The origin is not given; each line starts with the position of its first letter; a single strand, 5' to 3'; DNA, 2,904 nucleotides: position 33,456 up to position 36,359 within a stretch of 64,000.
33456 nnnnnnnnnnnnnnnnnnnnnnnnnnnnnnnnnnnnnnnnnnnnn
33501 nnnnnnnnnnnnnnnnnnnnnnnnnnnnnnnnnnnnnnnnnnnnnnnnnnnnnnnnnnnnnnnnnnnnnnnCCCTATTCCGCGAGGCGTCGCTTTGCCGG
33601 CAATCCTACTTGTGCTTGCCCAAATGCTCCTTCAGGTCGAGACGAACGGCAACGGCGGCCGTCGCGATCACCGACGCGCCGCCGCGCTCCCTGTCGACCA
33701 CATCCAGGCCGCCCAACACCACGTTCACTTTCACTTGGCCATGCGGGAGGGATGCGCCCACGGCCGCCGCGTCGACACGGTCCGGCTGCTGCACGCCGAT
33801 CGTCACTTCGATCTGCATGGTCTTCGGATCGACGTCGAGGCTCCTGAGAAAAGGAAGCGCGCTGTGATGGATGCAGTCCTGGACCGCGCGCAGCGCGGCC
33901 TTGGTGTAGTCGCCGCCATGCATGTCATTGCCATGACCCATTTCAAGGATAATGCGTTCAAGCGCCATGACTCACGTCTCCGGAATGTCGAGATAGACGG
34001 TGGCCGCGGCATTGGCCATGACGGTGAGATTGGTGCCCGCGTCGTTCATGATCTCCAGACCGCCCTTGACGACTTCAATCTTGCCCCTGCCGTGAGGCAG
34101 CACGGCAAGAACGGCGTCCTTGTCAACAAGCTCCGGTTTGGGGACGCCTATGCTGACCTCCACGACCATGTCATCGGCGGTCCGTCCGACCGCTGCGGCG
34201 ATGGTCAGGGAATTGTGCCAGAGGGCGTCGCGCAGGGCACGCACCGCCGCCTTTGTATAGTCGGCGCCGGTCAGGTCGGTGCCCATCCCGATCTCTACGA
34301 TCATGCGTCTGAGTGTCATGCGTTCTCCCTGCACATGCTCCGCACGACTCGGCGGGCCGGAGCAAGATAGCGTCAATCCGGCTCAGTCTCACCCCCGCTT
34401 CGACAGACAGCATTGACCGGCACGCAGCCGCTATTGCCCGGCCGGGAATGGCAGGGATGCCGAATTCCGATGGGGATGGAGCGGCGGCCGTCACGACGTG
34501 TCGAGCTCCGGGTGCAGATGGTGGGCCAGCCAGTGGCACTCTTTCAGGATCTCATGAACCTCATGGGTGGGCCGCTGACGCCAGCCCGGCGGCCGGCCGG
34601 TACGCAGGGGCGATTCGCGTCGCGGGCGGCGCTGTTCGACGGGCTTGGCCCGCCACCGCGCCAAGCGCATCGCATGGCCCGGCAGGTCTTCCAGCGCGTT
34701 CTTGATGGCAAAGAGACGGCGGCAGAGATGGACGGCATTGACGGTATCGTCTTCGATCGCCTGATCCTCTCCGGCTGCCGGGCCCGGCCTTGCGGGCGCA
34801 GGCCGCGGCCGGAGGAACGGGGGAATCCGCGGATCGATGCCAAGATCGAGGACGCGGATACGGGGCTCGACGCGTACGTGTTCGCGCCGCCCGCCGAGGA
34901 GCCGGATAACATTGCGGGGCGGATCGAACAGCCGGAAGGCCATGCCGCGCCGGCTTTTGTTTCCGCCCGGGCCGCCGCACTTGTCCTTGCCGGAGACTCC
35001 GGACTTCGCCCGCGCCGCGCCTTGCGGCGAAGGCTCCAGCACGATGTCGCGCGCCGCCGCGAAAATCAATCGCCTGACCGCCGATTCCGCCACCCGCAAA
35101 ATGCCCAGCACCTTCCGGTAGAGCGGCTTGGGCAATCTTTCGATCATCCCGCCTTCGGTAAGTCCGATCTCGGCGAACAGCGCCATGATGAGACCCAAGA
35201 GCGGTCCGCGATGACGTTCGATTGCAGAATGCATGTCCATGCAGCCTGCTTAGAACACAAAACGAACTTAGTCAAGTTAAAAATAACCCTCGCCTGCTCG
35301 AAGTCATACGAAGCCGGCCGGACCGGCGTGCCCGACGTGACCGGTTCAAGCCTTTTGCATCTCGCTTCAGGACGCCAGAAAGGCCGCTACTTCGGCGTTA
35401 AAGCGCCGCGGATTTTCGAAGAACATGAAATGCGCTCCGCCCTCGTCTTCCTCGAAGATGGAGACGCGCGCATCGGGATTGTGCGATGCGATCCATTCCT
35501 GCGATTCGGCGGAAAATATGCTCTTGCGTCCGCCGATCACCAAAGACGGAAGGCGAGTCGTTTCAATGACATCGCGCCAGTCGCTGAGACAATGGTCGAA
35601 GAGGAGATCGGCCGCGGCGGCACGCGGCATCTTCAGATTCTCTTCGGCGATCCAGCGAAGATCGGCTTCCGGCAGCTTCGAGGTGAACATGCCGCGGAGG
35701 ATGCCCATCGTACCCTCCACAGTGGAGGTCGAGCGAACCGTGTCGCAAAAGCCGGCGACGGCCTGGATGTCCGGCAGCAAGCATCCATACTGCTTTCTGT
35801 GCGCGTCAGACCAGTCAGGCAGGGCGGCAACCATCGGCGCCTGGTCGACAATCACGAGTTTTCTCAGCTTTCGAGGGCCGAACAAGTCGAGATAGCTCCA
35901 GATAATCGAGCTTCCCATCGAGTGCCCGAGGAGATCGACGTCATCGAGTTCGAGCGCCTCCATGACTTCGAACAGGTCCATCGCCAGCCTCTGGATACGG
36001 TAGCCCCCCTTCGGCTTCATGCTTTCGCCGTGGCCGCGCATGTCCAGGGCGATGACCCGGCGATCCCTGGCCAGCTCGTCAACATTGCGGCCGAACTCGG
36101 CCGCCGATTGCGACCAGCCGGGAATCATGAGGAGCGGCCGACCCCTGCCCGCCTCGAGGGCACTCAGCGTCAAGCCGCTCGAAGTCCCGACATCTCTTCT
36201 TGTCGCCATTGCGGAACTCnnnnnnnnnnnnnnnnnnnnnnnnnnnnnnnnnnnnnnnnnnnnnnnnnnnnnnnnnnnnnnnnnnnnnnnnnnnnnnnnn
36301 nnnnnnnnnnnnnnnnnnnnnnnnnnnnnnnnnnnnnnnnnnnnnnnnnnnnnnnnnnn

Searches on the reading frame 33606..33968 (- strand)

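Call 17: search_protein_families(library=pfam, proteins=[window:33606-33968:-], max_evalue=0.01)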
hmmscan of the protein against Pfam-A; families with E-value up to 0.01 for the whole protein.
window:33606-33968:- (120 aa): 1 family
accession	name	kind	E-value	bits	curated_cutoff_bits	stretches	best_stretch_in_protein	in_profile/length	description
PF09585.15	Lin0512_fam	-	2.3e-31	108.6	23.4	1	5-108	1-114/114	Conserved hypothetical protein (Lin0512_fam)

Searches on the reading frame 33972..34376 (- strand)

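Call 17: search_protein_families(library=pfam, proteins=[window:33972-34376:-], max_evalue=0.01)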
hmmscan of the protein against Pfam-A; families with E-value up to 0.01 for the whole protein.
window:33972-34376:- (134 aa): 1 family
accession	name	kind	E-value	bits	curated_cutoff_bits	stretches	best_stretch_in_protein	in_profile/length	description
PF09585.15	Lin0512_fam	-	3.8e-32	111.1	23.4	1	24-127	1-114/114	Conserved hypothetical protein (Lin0512_fam)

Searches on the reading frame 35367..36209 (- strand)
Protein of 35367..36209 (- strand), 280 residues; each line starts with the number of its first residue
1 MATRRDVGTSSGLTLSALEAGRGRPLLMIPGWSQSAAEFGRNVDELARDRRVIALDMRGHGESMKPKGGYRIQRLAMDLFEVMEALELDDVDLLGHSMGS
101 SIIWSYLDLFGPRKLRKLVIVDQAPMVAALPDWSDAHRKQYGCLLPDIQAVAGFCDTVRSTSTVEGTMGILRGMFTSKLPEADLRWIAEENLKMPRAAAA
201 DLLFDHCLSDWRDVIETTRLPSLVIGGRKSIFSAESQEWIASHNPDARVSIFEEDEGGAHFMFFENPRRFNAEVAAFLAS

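Call 17: search_protein_families(library=pfam, proteins=[window:35367-36209:-], max_evalue=0.01)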
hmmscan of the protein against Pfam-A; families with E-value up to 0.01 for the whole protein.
window:35367-36209:- (280 aa): 3 families
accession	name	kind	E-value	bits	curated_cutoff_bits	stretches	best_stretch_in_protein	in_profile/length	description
PF00561.26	Abhydrolase_1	-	9.6e-23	81.5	25.8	1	25-133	2-112/245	alpha/beta hydrolase fold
PF12697.13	Abhydrolase_6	-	1.4e-16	62.3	26.3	1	26-272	1-216/217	Alpha/beta hydrolase family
PF12146.15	Hydrolase_4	-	1.2e-09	38.3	27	1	27-246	8-219/239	Serine aminopeptidase, S33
